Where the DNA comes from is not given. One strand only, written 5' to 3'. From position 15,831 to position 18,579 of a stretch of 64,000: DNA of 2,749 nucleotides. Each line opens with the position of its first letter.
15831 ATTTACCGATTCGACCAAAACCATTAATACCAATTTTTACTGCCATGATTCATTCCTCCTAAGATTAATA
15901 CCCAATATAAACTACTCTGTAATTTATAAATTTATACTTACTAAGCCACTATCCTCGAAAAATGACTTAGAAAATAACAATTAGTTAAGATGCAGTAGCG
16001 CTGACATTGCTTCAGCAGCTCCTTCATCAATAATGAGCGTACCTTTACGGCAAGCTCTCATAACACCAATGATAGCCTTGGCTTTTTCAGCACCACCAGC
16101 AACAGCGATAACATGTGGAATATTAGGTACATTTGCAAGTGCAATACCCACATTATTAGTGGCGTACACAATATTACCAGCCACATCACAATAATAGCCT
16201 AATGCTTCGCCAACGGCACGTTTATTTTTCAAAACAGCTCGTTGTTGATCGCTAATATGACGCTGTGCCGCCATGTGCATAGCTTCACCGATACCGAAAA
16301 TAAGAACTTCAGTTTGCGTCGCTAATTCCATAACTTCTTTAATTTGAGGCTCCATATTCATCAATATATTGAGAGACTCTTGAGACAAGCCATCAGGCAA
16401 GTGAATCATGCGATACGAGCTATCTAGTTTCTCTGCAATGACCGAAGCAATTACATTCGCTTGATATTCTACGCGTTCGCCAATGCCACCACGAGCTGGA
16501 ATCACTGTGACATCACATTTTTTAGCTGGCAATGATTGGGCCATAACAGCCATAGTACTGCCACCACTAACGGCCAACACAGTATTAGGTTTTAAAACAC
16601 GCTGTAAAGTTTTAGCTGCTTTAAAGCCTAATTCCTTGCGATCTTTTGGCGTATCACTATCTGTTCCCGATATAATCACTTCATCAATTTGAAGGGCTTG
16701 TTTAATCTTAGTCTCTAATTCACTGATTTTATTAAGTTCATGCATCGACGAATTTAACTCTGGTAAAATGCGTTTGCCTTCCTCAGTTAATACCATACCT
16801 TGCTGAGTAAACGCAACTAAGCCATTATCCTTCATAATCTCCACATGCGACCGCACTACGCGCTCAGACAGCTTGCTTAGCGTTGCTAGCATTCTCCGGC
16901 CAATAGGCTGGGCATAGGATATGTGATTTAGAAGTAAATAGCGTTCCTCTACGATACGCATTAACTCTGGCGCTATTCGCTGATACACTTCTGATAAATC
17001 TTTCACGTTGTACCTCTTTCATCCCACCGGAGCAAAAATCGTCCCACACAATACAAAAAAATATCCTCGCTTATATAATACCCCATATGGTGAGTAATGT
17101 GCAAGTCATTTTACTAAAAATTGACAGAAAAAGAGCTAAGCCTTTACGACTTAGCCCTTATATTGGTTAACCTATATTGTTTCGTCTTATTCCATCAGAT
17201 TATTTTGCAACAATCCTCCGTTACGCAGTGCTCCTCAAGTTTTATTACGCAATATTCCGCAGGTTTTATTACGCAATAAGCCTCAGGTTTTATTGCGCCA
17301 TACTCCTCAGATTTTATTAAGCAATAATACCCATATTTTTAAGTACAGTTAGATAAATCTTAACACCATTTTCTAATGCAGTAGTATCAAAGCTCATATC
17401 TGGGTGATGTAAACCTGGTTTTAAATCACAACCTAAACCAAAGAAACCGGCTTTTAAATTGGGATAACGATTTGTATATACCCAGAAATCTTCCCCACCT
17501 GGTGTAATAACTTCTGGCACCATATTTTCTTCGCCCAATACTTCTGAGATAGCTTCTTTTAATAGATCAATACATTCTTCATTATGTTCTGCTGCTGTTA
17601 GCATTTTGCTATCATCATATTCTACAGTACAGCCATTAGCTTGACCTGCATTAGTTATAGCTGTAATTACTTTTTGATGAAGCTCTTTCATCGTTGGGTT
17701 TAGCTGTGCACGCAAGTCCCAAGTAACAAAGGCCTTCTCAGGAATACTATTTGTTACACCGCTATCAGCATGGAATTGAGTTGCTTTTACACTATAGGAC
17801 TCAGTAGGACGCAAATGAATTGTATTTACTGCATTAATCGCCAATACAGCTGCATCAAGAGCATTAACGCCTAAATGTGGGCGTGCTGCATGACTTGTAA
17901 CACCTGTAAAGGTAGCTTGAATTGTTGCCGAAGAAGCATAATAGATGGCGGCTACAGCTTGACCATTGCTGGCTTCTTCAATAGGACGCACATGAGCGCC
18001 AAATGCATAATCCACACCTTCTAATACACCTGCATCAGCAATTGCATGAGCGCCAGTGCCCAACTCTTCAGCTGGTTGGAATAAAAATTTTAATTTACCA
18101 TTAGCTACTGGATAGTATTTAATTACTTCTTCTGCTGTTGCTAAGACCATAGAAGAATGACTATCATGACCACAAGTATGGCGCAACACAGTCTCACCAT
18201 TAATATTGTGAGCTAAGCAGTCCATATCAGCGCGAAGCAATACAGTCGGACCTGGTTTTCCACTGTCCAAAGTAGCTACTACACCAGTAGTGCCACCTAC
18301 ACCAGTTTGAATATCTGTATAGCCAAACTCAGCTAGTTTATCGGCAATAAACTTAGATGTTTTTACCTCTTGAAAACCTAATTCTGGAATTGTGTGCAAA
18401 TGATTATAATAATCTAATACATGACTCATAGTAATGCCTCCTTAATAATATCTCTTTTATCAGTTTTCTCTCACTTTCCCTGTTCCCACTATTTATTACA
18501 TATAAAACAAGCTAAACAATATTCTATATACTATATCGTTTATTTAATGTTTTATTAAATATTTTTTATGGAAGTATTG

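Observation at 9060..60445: Recurring helically phased AT-rich tandem-repeat arrays upstream of minus-strand genes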

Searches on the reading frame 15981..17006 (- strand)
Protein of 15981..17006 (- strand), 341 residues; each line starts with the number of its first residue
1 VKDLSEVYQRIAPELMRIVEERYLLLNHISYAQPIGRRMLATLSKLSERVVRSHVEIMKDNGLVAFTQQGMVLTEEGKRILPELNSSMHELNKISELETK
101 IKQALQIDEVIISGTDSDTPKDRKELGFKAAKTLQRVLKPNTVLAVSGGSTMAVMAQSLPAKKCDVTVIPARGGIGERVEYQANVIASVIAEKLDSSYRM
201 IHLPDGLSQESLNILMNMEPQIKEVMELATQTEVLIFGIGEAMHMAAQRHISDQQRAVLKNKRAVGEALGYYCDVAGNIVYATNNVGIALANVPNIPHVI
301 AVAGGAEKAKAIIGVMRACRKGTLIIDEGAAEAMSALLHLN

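Call 13: search_protein_families(library=ncbifam, proteins=[window:15981-17006:-])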
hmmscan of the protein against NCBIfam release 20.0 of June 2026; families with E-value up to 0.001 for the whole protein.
window:15981-17006:- (341 aa): 3 families
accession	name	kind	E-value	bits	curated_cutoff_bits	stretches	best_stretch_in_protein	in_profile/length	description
NF053881.1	TransRegDeoRBac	equivalog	5.3e-29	101.4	420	1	91-334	58-309/311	DNA-binding transcriptional repressor DeoR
NF011947.0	PRK15418.1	equivalog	1.6e-22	80.2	486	1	95-336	72-316/319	transcriptional regulator LsrR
NF053610.1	Sso10a_fam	subfamily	0.00045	20.2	60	0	44-81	27-64/64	Sso10a family chromatin protein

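Call 14: find_encoding_contigs(protein=window:15981-17006:-, flank=10000, max_places=6)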
Protein window:15981-17006:- (341 aa): 22 contigs read that carry it; 6 places shown.
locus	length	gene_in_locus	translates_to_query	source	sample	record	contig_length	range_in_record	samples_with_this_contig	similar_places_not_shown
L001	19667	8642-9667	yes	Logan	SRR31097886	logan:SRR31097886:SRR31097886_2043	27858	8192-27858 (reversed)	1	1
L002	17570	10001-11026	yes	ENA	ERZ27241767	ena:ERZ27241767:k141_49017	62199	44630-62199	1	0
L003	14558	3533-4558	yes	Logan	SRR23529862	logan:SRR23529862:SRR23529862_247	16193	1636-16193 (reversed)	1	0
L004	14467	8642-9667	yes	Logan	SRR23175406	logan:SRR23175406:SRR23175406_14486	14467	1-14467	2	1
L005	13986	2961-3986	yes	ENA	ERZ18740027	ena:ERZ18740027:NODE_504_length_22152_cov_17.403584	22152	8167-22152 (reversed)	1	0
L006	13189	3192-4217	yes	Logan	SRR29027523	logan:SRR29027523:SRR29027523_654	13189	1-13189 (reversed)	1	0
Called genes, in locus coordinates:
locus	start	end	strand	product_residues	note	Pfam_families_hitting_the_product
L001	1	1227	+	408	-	?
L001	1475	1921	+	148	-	PF01451:LMWPc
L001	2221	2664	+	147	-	PF02502:LacAB_rpiB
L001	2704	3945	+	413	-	PF00464:SHMT, PF00155:Aminotran_1_2, PF01212:Beta_elim_lyase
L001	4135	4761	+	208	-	PF14681:UPRTase, PF00156:Pribosyltran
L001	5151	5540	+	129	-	PF03413:PepSY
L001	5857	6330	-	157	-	PF07670:Gate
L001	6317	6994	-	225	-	PF07670:Gate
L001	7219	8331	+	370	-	PF01546:Peptidase_M20, PF07687:M20_dimer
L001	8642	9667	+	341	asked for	PF21715:CggR_N, PF04198:Sugar-bind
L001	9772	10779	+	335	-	PF00044:Gp_dh_N, PF02800:Gp_dh_C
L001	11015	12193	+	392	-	PF00162:PGK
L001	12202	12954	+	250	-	PF00121:TIM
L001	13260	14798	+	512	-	PF01676:Metalloenzyme, PF06415:iPGM_N, PF01663:Phosphodiest (weak)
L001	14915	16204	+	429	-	PF03952:Enolase_N, PF00113:Enolase_C, PF13378:MR_MLE_C (weak), PF07476:MAAL_C (faint)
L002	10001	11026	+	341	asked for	PF21715:CggR_N, PF04198:Sugar-bind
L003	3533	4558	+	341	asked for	PF21715:CggR_N, PF04198:Sugar-bind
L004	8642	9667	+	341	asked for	PF21715:CggR_N, PF04198:Sugar-bind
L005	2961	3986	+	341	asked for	PF21715:CggR_N, PF04198:Sugar-bind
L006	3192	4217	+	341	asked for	PF21715:CggR_N, PF04198:Sugar-bind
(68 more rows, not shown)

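Call 15: find_related_loci(query=window:15981-17006:-, collection=genome_contigs, flank=10000)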
Query window:15981-17006:- (341 aa) in genome_contigs; peptide patterns used: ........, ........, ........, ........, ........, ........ (x = any residue, [..] = any of these).
132 stretches matched a pattern; 11 encode a relative of the query (tblastn E <= 1e-3); 11 distinct loci.
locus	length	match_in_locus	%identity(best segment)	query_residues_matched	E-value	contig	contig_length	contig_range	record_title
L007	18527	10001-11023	97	1-341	0e+0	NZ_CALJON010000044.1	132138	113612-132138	MAG: uncultured Veillonella sp. isolate ERR3160560_bin.46_CONCOCT_v1.1_MAG ERZ1313473.35, whole genome shotgun sequence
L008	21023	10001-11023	93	1-341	0e+0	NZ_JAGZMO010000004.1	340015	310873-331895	MAG: Veillonella sp. isolate L3_121_000G1_dasL3_121_000G1_concoct_32 L3_121_000G1_scaffold_7, whole genome shotgun seque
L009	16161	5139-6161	81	1-341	0e+0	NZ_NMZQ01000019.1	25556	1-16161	Veillonella sp. R32 contig_19, whole genome shotgun sequence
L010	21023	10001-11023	81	1-341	0e+0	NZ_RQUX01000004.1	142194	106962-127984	Veillonella ratti strain ATCC 17746 contig_0004, whole genome shotgun sequence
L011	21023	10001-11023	81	1-341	0e+0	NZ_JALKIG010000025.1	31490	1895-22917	Veillonella sp. KGMB01456 KGMB01456_contig00025, whole genome shotgun sequence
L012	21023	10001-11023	81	1-341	0e+0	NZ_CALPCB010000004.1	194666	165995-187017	Veillonella intestinalis strain DSM 110113 NODE_4_length_194666_cov_32.950963, whole genome shotgun sequence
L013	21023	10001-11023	80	1-341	0e+0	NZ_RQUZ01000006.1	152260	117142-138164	Veillonella seminalis strain ADV4313-2 contig_0006, whole genome shotgun sequence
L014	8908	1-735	76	97-341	2e-125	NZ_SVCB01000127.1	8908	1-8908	MAG: Veillonella sp. isolate SIG243 k141_664807, whole genome shotgun sequence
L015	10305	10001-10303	91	1-101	9e-57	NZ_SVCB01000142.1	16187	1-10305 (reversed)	MAG: Veillonella sp. isolate SIG243 k141_760498, whole genome shotgun sequence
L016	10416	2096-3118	77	1-341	0e+0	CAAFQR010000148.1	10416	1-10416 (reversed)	MAG TPA_asm: Veillonellaceae bacterium, isolate HGM14191, WGS project CAAFQR010000000 data, contig: SRS294823_8_k89_2406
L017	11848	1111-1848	23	96-334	9e-10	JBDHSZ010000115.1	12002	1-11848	MAG: Shinella sp. isolate AS-MESO-3CA.350 NODE_22962_length_12002_cov_4.243103, whole genome shotgun sequence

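Call 37: find_homologous_proteins(query=window:15981-17006:-, max_evalue=1e-20)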
Query window:15981-17006:- (341 aa): 511 proteins with E <= 1e-20 among 5674 candidates; the best 120 are listed.
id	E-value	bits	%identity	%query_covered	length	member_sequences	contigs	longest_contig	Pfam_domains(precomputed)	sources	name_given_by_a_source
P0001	5.8e-213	723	100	100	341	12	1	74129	PF04198.20,PF21715.4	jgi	-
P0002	1.4e-175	600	81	100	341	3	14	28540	PF04198.20,PF21715.4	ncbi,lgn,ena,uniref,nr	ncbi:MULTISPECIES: sugar-binding domain-containing protein [unclassified Veillonella]|uniref:sugar-b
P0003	7.1e-175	598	81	100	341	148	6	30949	PF04198.20,PF21715.4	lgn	-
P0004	1.2e-174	597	81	100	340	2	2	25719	PF04198.20,PF21715.4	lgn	-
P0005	4.5e-166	569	77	100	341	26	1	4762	PF04198.20,PF21715.4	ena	-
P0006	8.6e-152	522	72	96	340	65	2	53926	PF04198.20,PF21715.4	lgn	-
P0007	1.9e-144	498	68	99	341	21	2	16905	PF04198.20,PF21715.4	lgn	-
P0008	1.8e-141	488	68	100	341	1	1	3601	PF04198.20,PF21715.4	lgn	-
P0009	6.1e-141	487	65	100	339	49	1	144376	PF04198.20,PF21715.4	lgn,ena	-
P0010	1.5e-138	479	64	99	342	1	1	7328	PF04198.20,PF21715.4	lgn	-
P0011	1.4e-136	472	67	100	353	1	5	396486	PF04198.20,PF21715.4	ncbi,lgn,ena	-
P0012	4.9e-134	464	67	99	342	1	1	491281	PF04198.20,PF21715.4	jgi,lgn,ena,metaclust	metaclust:\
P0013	1.2e-130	453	63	100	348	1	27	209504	PF04198.20,PF21715.4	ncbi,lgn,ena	-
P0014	4.6e-127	441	62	98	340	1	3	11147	PF04198.20,PF21715.4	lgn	-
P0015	4.2e-126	438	62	99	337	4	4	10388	PF04198.20,PF21715.4,PF25212.3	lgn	-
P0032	2.5e-117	409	56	100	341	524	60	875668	PF04198.20,PF21715.4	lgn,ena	-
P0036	3.3e-117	409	56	100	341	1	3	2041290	PF04198.20,PF21715.4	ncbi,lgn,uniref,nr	ncbi:sugar-binding transcriptional regulator [Veillonella rodentium]|uniref:Central glycolytic genes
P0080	6.3e-92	326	48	99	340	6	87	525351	PF04198.20,PF21715.4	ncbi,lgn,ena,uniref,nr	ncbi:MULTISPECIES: sugar-binding transcriptional regulator [Megasphaera]|uniref:Putative transcripti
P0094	7.0e-85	303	44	99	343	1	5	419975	PF04198.20,PF21715.4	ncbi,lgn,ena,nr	ncbi:MAG: sugar-binding domain-containing protein [Sporomusaceae bacterium]|nr:sugar-binding domain-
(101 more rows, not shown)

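Call 38: find_encoding_contigs(protein=P0036, flank=10000, max_places=1)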
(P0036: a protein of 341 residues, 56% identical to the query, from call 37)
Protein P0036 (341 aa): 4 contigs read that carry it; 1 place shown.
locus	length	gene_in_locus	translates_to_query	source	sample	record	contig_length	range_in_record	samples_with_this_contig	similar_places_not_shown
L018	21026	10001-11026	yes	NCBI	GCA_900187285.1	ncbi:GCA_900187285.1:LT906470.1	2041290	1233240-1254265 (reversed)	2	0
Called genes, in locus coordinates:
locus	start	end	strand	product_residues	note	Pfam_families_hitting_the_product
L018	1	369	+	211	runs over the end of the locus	PF00730:HhH-GPD, PF00633:HHH (weak), PF10576:EndIII_4Fe-2S (weak)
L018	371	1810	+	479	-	-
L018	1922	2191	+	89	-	PF02229:PC4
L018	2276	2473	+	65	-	PF01197:Ribosomal_L31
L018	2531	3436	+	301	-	PF07136:DUF1385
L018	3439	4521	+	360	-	PF03462:PCRF, PF00472:RF-1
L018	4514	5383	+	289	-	PF17827:PrmC_N, PF05175:MTS, PF09445:Methyltransf_15 (weak), PF13847:Methyltransf_31, PF08242:Methyltransf_12 (weak), PF13649:Methyltransf_25, PF01170:UPF0020 (weak), PF07669:Eco57I (weak), +2 more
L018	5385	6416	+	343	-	PF01300:Sua5_yciO_yrdC, PF03481:Sua5_C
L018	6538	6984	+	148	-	PF01451:LMWPc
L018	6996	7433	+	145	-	PF02502:LacAB_rpiB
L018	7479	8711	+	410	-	PF00464:SHMT, PF00155:Aminotran_1_2, PF01212:Beta_elim_lyase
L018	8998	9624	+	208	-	PF14681:UPRTase, PF00156:Pribosyltran (weak)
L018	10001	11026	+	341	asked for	PF21715:CggR_N, PF04198:Sugar-bind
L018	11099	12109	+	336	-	PF00044:Gp_dh_N, PF02800:Gp_dh_C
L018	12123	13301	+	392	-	PF00162:PGK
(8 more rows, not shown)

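Call 39: find_encoding_contigs(protein=P0032, flank=10000, max_places=2)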
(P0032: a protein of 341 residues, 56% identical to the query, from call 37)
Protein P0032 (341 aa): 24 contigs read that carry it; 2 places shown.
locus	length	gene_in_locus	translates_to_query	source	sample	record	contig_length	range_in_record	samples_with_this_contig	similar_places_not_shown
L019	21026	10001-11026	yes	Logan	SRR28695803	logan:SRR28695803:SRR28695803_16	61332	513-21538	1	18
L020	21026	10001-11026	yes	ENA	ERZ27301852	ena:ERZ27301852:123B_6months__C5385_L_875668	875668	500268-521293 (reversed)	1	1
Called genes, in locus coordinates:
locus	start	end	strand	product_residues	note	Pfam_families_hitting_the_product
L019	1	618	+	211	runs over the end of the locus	PF00730:HhH-GPD, PF00633:HHH (weak), PF10576:EndIII_4Fe-2S (weak)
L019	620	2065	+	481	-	-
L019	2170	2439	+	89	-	PF02229:PC4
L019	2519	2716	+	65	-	PF01197:Ribosomal_L31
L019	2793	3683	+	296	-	PF07136:DUF1385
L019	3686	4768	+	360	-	PF03462:PCRF, PF00472:RF-1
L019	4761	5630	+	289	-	PF17827:PrmC_N, PF05175:MTS, PF13847:Methyltransf_31, PF13649:Methyltransf_25, PF07669:Eco57I (weak)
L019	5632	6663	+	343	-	PF01300:Sua5_yciO_yrdC, PF03481:Sua5_C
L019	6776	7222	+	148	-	PF01451:LMWPc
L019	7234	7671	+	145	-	PF02502:LacAB_rpiB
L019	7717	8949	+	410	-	PF00464:SHMT, PF00155:Aminotran_1_2, PF01212:Beta_elim_lyase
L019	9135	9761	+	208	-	PF14681:UPRTase, PF00156:Pribosyltran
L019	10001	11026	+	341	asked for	PF21715:CggR_N, PF04198:Sugar-bind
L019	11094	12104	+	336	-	PF00044:Gp_dh_N, PF02800:Gp_dh_C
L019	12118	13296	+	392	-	PF00162:PGK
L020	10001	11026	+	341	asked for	PF21715:CggR_N, PF04198:Sugar-bind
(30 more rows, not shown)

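Call 40: find_encoding_contigs(protein=P0080, flank=10000, max_places=2)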
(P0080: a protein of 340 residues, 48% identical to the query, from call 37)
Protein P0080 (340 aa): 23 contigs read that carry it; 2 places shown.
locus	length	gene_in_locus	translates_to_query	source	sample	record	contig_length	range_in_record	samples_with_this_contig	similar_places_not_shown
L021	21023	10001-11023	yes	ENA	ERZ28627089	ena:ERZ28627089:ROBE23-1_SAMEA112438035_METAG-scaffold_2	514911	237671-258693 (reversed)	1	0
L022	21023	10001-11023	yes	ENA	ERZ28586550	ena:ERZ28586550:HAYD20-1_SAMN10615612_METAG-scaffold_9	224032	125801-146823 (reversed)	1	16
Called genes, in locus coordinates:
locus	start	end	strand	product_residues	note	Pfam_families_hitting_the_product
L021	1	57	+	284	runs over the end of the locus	-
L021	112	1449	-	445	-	PF00324:AA_permease, PF13520:AA_permease_2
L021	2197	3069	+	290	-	PF00892:EamA, PF03151:TPT (weak), PF00892:EamA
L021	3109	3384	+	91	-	PF00462:Glutaredoxin (faint)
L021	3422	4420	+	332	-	-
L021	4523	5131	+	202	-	-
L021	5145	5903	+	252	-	PF02698:DUF218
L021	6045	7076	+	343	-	PF00044:Gp_dh_N, PF02800:Gp_dh_C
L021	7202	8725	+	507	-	PF01676:Metalloenzyme, PF06415:iPGM_N, PF01663:Phosphodiest (weak)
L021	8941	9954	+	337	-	PF00044:Gp_dh_N, PF02800:Gp_dh_C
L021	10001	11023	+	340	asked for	PF21715:CggR_N, PF04198:Sugar-bind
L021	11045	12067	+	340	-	PF00044:Gp_dh_N, PF02800:Gp_dh_C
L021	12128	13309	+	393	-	PF00162:PGK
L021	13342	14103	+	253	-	PF00121:TIM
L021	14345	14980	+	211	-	PF01865:PhoU_div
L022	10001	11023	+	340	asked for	PF21715:CggR_N, PF04198:Sugar-bind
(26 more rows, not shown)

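Call 41: find_encoding_contigs(protein=P0094, flank=10000, max_places=1)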
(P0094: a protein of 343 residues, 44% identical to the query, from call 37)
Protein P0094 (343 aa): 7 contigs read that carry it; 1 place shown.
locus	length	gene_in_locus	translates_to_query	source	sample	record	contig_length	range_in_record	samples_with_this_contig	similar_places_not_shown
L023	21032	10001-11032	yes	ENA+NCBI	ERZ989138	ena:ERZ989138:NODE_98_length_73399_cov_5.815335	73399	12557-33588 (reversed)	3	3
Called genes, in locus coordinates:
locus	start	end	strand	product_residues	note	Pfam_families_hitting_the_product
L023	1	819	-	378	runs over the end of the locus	PF00149:Metallophos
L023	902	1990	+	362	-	-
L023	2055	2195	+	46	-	PF13165:SCIFF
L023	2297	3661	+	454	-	PF04055:Radical_SAM, PF13353:Fer4_12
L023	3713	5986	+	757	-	PF00708:Acylphosphatase, PF07503:zf-HYPF, PF01300:Sua5_yciO_yrdC, PF17788:HypF_C, PF00814:TsaD (faint), PF22521:HypF_C_2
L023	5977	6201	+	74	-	PF01455:HupF_HypC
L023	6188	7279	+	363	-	PF01924:HypD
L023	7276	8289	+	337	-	PF00586:AIRS, PF02769:AIRS_C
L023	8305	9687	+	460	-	PF00309:Sigma54_AID, PF04963:Sigma54_CBD, PF04552:Sigma54_DBD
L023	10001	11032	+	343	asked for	PF21715:CggR_N, PF04198:Sugar-bind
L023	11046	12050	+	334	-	PF00044:Gp_dh_N, PF02800:Gp_dh_C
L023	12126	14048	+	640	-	PF00162:PGK, PF00121:TIM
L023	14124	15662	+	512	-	PF01676:Metalloenzyme, PF06415:iPGM_N, PF00884:Sulfatase, PF01663:Phosphodiest (weak)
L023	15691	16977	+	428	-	PF03952:Enolase_N, PF00113:Enolase_C, PF13378:MR_MLE_C (weak)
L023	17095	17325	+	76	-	PF03840:SecG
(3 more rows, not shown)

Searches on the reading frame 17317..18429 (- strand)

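Call 13: search_protein_families(library=ncbifam, proteins=[window:17317-18429:-])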
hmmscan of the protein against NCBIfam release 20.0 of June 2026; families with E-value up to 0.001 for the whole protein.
window:17317-18429:- (370 aa): 23 families
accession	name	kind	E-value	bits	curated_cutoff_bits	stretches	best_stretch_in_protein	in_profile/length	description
TIGR01891.1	amidohydrolases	subfamily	9e-77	258.7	153.75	1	6-354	3-365/366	amidohydrolase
NF040868.1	carboxypep_CpsA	equivalog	1.8e-47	161.9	500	1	4-353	15-372/391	carboxypeptidase CpsA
NF038260.1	ectoine_DoeB_2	equivalog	1e-40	139.8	550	1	8-361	12-374/378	N(2)-acetyl-L-2,4-diaminobutanoate deacetylase DoeB2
NF006365.0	PRK08588.1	subfamily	1.4e-13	51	289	1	108-363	126-377/383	succinyl-diaminopimelate desuccinylase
NF009557.0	PRK13009.1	equivalog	1.7e-11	43.9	284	1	93-313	107-325/377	succinyl-diaminopimelate desuccinylase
TIGR01246.1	dapE_proteo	equivalog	3.2e-11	42.9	361.8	1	94-312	103-320/370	succinyl-diaminopimelate desuccinylase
TIGR01910.1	DapE-ArgE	subfamily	4.7e-11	42.5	217.6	1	108-319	126-338/373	ArgE/DapE family deacylase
NF006769.0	PRK09290.1-3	subfamily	1.1e-08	34.2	452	1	142-303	190-354/417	allantoate amidohydrolase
NF006775.0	PRK09290.2-5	equivalog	2.4e-08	33.1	479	1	159-366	213-413/419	allantoate amidohydrolase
NF010589.0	PRK13983.1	equivalog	1.7e-07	30.5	333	1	170-304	208-354/409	M20 family metallo-hydrolase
NF006771.0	PRK09290.1-5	subfamily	8.8e-07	27.7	399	1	168-296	216-346/413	allantoate amidohydrolase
NF006773.0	PRK09290.2-2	equivalog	1.3e-06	27.6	584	1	168-364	223-414/419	allantoate amidohydrolase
NF006400.0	PRK08651.1-3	equivalog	6.6e-06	25.2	374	1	175-366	205-406/410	succinyl-diaminopimelate desuccinylase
NF058540.1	Ncarbamyl_ErtE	equivalog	1.9e-05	23.5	520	1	168-297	218-352/418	N-carbamyl-l-glutamate amidohydrolase ErtE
NF006770.0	PRK09290.1-4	equivalog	2.4e-05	23.3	372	1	157-323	203-361/403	allantoate amidohydrolase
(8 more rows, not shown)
